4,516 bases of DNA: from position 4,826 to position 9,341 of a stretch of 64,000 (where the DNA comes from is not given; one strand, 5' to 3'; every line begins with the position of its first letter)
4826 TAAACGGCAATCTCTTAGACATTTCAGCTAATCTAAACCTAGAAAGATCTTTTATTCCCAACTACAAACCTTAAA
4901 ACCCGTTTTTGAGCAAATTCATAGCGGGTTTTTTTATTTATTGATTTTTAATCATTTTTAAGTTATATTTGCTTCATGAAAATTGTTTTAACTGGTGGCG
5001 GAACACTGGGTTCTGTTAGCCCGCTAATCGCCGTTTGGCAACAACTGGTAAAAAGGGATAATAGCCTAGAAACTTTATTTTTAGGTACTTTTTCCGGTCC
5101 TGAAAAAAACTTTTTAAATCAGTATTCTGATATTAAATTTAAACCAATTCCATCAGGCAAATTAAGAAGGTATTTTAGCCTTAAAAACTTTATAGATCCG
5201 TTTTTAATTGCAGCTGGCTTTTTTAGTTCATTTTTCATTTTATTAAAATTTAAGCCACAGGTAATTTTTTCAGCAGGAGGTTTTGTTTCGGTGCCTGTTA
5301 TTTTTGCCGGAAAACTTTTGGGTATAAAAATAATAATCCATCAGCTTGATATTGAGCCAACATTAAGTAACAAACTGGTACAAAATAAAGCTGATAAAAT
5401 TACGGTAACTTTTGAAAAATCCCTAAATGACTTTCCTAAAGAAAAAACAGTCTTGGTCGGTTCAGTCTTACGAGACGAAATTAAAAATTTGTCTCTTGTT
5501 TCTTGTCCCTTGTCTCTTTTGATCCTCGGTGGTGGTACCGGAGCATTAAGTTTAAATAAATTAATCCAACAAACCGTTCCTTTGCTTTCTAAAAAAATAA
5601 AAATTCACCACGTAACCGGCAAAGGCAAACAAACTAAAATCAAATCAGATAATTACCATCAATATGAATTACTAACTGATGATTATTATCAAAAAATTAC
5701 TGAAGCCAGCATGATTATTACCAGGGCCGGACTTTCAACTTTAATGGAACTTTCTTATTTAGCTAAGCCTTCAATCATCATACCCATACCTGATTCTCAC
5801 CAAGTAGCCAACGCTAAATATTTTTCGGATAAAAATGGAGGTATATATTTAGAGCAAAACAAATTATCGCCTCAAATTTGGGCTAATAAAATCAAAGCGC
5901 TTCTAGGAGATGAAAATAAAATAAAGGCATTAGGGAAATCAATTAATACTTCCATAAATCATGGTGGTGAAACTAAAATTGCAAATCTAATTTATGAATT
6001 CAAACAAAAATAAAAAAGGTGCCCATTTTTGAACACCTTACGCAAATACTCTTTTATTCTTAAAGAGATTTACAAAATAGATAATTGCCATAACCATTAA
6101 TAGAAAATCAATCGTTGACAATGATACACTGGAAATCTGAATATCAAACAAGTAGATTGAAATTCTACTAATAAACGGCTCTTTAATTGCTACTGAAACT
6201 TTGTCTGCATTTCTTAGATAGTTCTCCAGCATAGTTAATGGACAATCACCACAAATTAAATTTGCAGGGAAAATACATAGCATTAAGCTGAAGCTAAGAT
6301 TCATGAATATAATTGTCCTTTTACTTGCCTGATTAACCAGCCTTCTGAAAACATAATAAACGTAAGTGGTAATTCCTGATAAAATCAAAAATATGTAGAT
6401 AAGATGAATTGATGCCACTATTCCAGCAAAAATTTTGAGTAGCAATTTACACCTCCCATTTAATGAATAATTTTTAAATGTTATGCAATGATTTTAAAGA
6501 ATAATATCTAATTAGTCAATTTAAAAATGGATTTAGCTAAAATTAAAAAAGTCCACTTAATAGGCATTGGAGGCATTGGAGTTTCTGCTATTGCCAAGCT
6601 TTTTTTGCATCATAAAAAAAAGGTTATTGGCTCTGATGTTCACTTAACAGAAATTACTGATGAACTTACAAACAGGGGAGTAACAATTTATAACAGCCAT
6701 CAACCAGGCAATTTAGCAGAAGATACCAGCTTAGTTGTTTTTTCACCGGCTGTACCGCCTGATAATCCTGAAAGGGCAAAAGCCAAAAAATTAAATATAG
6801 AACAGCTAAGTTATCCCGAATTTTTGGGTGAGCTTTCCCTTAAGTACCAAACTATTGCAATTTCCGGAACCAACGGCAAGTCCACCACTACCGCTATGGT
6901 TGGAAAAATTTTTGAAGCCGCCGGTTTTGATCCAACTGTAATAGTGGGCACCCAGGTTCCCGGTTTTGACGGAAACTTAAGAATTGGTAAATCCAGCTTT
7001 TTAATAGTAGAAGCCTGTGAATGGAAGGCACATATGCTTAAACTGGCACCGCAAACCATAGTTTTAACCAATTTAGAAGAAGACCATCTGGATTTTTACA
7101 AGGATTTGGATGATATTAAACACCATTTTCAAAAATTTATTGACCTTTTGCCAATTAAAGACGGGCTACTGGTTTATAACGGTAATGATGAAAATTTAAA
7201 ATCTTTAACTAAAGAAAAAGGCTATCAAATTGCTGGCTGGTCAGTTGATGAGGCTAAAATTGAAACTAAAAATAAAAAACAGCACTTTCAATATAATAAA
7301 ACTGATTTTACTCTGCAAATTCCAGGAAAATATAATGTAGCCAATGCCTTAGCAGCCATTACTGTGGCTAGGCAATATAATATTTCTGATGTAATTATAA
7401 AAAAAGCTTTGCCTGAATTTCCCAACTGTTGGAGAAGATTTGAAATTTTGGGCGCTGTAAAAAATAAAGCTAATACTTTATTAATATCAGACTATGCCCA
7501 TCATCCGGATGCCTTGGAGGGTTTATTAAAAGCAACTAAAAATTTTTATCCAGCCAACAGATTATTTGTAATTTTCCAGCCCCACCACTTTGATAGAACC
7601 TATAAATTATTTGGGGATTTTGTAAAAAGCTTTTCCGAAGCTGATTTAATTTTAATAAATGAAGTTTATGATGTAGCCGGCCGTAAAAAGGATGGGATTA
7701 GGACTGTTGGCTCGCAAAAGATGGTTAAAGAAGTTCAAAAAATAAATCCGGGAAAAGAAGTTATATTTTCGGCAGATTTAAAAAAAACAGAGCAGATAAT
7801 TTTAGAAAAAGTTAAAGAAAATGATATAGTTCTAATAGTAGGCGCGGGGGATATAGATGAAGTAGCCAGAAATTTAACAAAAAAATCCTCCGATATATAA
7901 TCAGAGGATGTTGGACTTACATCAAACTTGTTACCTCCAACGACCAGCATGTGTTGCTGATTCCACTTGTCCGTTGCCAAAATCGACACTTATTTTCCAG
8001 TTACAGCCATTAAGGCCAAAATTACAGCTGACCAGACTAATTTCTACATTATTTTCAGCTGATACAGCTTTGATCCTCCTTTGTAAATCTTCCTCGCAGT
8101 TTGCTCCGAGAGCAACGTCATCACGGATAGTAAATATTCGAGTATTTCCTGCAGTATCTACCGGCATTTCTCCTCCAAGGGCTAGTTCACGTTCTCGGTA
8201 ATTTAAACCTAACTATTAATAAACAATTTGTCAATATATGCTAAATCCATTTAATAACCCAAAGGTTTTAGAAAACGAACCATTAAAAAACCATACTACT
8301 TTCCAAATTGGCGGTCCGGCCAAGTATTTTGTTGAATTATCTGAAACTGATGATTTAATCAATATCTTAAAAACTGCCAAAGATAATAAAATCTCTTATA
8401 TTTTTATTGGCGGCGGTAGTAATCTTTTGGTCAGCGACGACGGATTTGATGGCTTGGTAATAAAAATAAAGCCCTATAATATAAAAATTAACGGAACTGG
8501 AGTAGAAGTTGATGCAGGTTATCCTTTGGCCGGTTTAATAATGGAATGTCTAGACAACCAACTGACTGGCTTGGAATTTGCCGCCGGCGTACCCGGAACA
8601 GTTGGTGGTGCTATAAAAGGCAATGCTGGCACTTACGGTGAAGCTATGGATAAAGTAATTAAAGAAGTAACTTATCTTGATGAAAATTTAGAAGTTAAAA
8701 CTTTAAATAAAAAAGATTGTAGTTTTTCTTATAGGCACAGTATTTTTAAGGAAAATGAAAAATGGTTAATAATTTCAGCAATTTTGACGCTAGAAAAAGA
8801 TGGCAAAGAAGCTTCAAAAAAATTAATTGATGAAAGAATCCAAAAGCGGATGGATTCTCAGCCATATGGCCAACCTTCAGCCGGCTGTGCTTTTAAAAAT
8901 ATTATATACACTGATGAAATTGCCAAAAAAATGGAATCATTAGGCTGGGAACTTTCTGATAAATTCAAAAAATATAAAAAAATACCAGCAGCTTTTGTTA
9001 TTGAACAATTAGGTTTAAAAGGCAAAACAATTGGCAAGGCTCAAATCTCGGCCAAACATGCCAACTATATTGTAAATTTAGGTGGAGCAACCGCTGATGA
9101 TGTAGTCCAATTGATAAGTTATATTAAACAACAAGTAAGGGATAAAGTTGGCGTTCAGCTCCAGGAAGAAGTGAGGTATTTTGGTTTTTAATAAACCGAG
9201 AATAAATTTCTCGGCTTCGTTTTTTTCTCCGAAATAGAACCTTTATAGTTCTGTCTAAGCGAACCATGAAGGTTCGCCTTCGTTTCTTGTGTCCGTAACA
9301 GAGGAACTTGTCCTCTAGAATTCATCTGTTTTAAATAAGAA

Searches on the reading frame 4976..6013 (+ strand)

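Call 18: search_protein_families(library=pfam, max_evalue=0.001, proteins=[window:4976-6013:+])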
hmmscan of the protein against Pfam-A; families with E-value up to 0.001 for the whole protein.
window:4976-6013:+ (345 aa): 3 families
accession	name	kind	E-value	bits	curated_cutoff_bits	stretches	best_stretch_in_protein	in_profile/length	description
PF04101.22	Glyco_tran_28_C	-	1.3e-29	103.8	22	1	181-319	2-150/166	Glycosyltransferase family 28 C-terminal domain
PF03033.26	Glyco_transf_28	-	1.6e-28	99.9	26.2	1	3-142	1-137/139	Glycosyltransferase family 28 N-terminal domain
PF13528.12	Glyco_trans_1_3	-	1.6e-07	31.3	25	1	136-301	150-313/322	Glycosyl transferase family 1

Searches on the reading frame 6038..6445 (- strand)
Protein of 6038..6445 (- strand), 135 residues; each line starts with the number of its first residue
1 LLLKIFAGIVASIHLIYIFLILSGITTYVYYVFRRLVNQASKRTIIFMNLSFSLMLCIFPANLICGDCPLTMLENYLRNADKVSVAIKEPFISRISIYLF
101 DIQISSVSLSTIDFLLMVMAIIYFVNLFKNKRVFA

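Call 18: search_protein_families(library=pfam, max_evalue=0.001, proteins=[window:6038-6445:-])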
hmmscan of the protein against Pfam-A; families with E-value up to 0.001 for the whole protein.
window:6038-6445:- (135 aa): 1 family
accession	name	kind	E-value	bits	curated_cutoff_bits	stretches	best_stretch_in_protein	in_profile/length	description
PF10861.13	DUF2784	-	1.8e-06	28.4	29.7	1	5-125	2-105/109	Protein of Unknown function (DUF2784)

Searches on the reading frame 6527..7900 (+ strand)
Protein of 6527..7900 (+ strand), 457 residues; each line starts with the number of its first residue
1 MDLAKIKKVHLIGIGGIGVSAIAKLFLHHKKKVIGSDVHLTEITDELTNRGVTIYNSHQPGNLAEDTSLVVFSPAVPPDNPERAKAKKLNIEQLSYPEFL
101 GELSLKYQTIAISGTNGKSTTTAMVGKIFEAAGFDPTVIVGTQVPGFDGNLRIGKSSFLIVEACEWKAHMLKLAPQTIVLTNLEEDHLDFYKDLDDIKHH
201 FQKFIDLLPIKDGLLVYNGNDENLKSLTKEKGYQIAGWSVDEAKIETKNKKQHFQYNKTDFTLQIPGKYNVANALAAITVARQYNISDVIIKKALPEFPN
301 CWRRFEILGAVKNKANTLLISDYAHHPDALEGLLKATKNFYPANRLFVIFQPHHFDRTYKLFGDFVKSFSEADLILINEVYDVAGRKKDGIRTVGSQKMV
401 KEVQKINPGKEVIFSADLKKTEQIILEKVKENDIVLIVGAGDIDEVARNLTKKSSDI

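Call 18: search_protein_families(library=pfam, max_evalue=0.001, proteins=[window:6527-7900:+])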
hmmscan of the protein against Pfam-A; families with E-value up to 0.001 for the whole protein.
window:6527-7900:+ (457 aa): 3 families
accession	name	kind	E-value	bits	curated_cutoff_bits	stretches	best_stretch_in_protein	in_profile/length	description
PF08245.18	Mur_ligase_M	-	4e-24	86.1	24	1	112-281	1-200/200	Mur ligase middle domain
PF01225.30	Mur_ligase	-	8.4e-20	71.4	21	1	8-106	1-93/95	Mur ligase family, catalytic domain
PF02875.26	Mur_ligase_C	-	1.7e-16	61.6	28.4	1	303-441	1-127/127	Mur ligase, glutamate ligase domain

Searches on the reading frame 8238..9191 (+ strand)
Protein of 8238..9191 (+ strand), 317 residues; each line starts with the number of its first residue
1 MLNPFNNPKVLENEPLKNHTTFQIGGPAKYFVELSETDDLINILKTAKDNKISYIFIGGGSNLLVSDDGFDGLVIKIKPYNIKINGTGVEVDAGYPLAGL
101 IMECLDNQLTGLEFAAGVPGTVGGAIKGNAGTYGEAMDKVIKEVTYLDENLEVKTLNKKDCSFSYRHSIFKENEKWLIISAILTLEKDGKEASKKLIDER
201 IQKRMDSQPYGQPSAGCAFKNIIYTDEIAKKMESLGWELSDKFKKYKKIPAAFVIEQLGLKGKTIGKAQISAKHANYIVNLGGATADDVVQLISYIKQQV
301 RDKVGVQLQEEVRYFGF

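Call 18: search_protein_families(library=pfam, max_evalue=0.001, proteins=[window:8238-9191:+])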
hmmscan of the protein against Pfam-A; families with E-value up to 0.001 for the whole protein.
window:8238-9191:+ (317 aa): 2 families
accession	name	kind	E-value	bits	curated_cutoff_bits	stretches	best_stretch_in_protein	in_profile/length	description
PF02873.21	MurB_C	-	9.6e-30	103.1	27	1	196-314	5-98/99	UDP-N-acetylenolpyruvoylglucosamine reductase, C-terminal domain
PF01565.28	FAD_binding_4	-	3.4e-19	69.3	26.4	1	29-154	2-136/139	FAD binding domain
